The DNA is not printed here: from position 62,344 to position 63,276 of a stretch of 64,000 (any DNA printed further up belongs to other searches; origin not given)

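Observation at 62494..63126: Highly-expressed-looking secreted tetraheme cytochrome: candidate filament-forming (OmcE-like) extracellular cytochrome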

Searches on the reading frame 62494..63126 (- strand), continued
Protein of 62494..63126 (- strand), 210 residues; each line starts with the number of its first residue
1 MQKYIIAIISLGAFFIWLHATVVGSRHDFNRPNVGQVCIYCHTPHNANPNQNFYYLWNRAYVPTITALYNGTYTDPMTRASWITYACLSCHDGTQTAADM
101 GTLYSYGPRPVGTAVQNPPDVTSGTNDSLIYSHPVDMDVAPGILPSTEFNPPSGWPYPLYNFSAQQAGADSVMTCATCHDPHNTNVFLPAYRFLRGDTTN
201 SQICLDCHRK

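Call 35: find_related_loci(query=A1, collection=genome_contigs, flank=10000)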
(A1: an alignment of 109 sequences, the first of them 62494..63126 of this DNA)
Query A1 (210 aa) in genome_contigs; peptide patterns used: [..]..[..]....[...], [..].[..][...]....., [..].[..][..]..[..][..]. (x = any residue, [..] = any of these).
600 stretches matched a pattern (row limit reached: there are more); 474 encode a relative of the query (tblastn E <= 1e-3); the best 80 are kept; 80 distinct loci.
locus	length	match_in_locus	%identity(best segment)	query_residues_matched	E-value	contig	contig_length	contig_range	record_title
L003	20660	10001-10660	31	1-210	2e-22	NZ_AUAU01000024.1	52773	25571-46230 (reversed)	Geothrix fermentans DSM 14018 G398DRAFT_scaffold00019.19_C, whole genome shotgun sequence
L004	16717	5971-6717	30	6-210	3e-21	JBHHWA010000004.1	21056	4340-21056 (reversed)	MAG: Thermoplasmata archaeon isolate S.3.sp3_bin.18 NODE_249_length_21056_cov_6.974906, whole genome shotgun sequence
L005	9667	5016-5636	29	3-210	7e-21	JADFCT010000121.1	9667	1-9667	MAG: Candidatus Sumerlaeota bacterium isolate XCDL20.169 NODE_120_length_9667_cov_7.585284, whole genome shotgun sequenc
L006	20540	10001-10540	33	20-210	7e-21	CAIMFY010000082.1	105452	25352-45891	MAG: uncultured Opitutae bacterium isolate Umea2p3_bin-1644 genome assembly, contig: bin-1644:082/124, whole genome shot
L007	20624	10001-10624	31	18-210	3e-20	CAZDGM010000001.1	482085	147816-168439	MAG TPA_asm: uncultured Thermodesulfobacteriota bacterium isolate binchicken_co30_4 genome assembly, contig: NODE_10_len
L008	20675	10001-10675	28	1-210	6e-20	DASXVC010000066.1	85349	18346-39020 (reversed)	MAG TPA_asm: Geothrix sp. isolate SMAG_U4734 k141_250720, whole genome shotgun sequence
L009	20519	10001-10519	37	19-208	1e-19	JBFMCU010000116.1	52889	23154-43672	MAG: Planctomycetota bacterium isolate MAG201 MAG201_116, whole genome shotgun sequence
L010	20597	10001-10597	32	1-210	2e-19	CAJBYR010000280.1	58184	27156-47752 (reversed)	MAG: uncultured beta proteobacterium isolate Loc080925-6m_bin-0485 genome assembly, contig: bin-0485:280/347, whole geno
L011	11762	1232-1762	30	19-210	1e-19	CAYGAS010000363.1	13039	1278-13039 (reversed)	MAG TPA_asm: uncultured Nitrospiraceae bacterium isolate ERP108616_co1_40 genome assembly, contig: k119_65285, whole gen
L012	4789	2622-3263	31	6-210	2e-19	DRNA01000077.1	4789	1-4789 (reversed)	MAG TPA_asm: Aeromonadales bacterium isolate HyVt-500 HyVt-500_k145_118729, whole genome shotgun sequence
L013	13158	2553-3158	34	21-208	4e-19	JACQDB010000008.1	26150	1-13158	MAG: Acidobacteria bacterium isolate NC_groundwater_983_Pr1_S-0.65um_53_22 Montesol18_Sp65_coassembly_scaffold_50439, wh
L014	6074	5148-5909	29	1-210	6e-19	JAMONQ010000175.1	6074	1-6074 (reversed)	MAG: Campylobacterales bacterium isolate 4281-140_metabat2_scaf2bin.054_VB 4281-140_scaffold_6976_c1, whole genome shotg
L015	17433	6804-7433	30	4-210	7e-19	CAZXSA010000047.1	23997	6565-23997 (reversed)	MAG TPA_asm: uncultured Planctomycetales bacterium isolate SRP278314_co1_167 genome assembly, contig: NODE_2655_length_2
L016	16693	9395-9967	29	20-210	6e-19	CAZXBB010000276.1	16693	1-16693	MAG TPA_asm: uncultured Isosphaeraceae bacterium isolate binchicken_co31_266 genome assembly, contig: k141_1688494, whol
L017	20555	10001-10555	32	21-210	5e-19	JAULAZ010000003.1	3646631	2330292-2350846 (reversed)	MAG: Chitinophagaceae bacterium isolate MAG.10 contig_388, whole genome shotgun sequence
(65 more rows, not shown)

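Call 80: find_encoding_contigs(protein=P0003, flank=8000, max_places=2)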
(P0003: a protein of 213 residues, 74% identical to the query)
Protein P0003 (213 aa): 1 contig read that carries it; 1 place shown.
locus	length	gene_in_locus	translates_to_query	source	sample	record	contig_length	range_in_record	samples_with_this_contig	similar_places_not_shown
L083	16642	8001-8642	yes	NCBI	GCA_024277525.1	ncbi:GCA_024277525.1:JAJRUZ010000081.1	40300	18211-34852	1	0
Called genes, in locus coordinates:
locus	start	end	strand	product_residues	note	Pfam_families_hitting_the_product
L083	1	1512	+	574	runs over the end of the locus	PF01336:tRNA_anti-codon, PF00152:tRNA-synt_2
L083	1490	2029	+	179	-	PF00156:Pribosyltran, PF14681:UPRTase (weak)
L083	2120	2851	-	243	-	PF13549:ATP-grasp_5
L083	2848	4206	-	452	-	PF02629:CoA_binding, PF13380:CoA_binding_2, PF13607:Succ_CoA_lig, PF19045:Ligase_CoA_2 (weak)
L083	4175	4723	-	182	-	PF01923:Cob_adeno_trans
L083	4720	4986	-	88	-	PF01016:Ribosomal_L27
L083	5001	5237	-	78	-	-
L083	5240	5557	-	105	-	PF00829:Ribosomal_L21p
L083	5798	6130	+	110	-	PF07690:MFS_1 (weak)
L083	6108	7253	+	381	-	PF07690:MFS_1, PF12832:MFS_1_like, PF00083:Sugar_tr, PF07690:MFS_1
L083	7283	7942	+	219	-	PF04893:Yip1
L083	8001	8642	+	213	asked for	PF14522:Cytochrome_C7 (faint), PF09699:Paired_CXXCH_1 (faint)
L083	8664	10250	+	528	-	-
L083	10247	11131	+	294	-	PF14522:Cytochrome_C7 (faint), PF14537:Cytochrom_c3_2 (faint), PF09699:Paired_CXXCH_1, PF22113:Mtrc-MtrF_II-IV_dom (weak), PF09699:Paired_CXXCH_1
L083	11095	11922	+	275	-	PF14522:Cytochrome_C7 (faint), PF14537:Cytochrom_c3_2 (faint), PF09699:Paired_CXXCH_1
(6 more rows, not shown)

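Call 81: find_encoding_contigs(protein=P0004, flank=8000, max_places=2)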
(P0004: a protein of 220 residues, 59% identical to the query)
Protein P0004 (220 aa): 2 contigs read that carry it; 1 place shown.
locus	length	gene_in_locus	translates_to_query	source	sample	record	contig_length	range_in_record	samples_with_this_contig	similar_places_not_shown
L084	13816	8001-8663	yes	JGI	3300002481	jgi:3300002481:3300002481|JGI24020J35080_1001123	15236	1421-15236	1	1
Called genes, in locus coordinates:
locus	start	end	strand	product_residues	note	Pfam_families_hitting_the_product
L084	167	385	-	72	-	-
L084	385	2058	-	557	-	PF03264:Cytochrom_NNT, PF02085:Cytochrom_CIII (faint), PF14522:Cytochrome_C7 (faint), PF14537:Cytochrom_c3_2 (faint), PF22113:Mtrc-MtrF_II-IV_dom (faint)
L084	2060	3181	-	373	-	PF09699:Paired_CXXCH_1 (faint), PF14522:Cytochrome_C7 (faint), PF14537:Cytochrom_c3_2 (faint)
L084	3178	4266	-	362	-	PF00033:Cytochrome_B, PF13631:Cytochrom_B_N_2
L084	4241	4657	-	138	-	PF00355:Rieske (weak)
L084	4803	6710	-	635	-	PF14522:Cytochrome_C7 (faint), PF22113:Mtrc-MtrF_II-IV_dom (faint), PF09699:Paired_CXXCH_1 (weak)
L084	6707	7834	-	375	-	-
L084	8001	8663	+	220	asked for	PF14522:Cytochrome_C7 (faint), PF09699:Paired_CXXCH_1 (faint)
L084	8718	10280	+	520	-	-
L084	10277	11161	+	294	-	PF14522:Cytochrome_C7 (faint), PF14537:Cytochrom_c3_2 (faint), PF09699:Paired_CXXCH_1, PF22113:Mtrc-MtrF_II-IV_dom (weak), PF09699:Paired_CXXCH_1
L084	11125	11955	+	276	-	PF02085:Cytochrom_CIII (faint), PF14522:Cytochrome_C7 (faint), PF14537:Cytochrom_c3_2 (faint), PF09699:Paired_CXXCH_1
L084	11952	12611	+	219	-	PF14522:Cytochrome_C7 (faint), PF09699:Paired_CXXCH_1, PF14537:Cytochrom_c3_2 (weak)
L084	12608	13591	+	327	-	PF08450:SGL (faint), PF01731:Arylesterase (faint), PF25021:TEN_NHL (faint), PF06739:SBBP (faint), PF17170:DUF5128, PF01436:NHL (weak)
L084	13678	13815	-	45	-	?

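Call 82: find_encoding_contigs(protein=P0001, flank=8000, max_places=2)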
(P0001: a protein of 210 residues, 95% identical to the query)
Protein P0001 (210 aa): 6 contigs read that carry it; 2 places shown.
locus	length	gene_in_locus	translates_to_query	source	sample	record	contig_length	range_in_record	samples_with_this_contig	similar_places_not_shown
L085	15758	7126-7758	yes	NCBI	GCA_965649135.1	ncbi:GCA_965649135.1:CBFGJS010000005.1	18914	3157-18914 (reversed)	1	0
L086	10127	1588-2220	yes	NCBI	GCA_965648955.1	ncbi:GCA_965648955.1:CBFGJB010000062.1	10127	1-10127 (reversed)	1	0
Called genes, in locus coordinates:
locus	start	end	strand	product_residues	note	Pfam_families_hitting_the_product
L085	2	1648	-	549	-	?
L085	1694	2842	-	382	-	PF09903:DUF2130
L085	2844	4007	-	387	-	PF00004:AAA, PF07724:AAA_2, PF10431:ClpB_D2-small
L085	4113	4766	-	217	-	PF08534:Redoxin, PF00578:AhpC-TSA, PF10417:1-cysPrx_C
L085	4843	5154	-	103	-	-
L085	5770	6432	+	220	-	PF04893:Yip1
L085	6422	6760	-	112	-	PF04134:DCC1-like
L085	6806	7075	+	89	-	-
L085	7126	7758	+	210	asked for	PF14522:Cytochrome_C7 (faint), PF09699:Paired_CXXCH_1 (weak)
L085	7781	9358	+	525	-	-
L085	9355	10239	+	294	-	PF14522:Cytochrome_C7 (faint), PF14537:Cytochrom_c3_2 (faint), PF09699:Paired_CXXCH_1, PF22113:Mtrc-MtrF_II-IV_dom (weak), PF09699:Paired_CXXCH_1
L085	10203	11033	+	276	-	PF14522:Cytochrome_C7 (faint), PF14537:Cytochrom_c3_2 (faint), PF09699:Paired_CXXCH_1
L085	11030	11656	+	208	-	PF14522:Cytochrome_C7 (faint), PF14537:Cytochrom_c3_2 (faint), PF09699:Paired_CXXCH_1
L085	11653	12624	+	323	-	PF08450:SGL (faint), PF01731:Arylesterase (faint), PF06739:SBBP (faint), PF25021:TEN_NHL (faint), PF17170:DUF5128, PF01436:NHL (weak), PF17170:DUF5128 (weak)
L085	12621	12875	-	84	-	-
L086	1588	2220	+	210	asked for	PF14522:Cytochrome_C7 (faint), PF09699:Paired_CXXCH_1 (weak)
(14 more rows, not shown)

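Call 90: search_protein_families(library=ncbifam, proteins=[window:62494-63126:-], max_evalue=0.001)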
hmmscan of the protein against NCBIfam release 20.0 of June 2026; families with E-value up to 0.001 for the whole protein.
window:62494-63126:- (210 aa): 5 families
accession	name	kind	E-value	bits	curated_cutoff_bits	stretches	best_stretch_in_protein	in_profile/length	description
TIGR01905.1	paired_CXXCH_1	subfamily_domain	1.5e-06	28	25.2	0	174-209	8-37/41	doubled CXXCH domain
TIGR03508.1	decahem_SO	subfamily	3.6e-05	23.4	192.2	0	170-209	141-175/258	DmsE family decaheme c-type cytochrome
TIGR03153.1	cytochr_NrfH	equivalog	0.00016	21.7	134.2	0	37-98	54-116/138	cytochrome c nitrite reductase small subunit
TIGR04315.1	octaheme_Shew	subfamily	0.00062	18.9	375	0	28-60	12-45/440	tetrathionate reductase family octaheme c-type cytochrome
NF041028.1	decahem_GSU2203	exception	0.00085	18.6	325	1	170-209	172-208/317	GSU2203 family decaheme c-type cytochrome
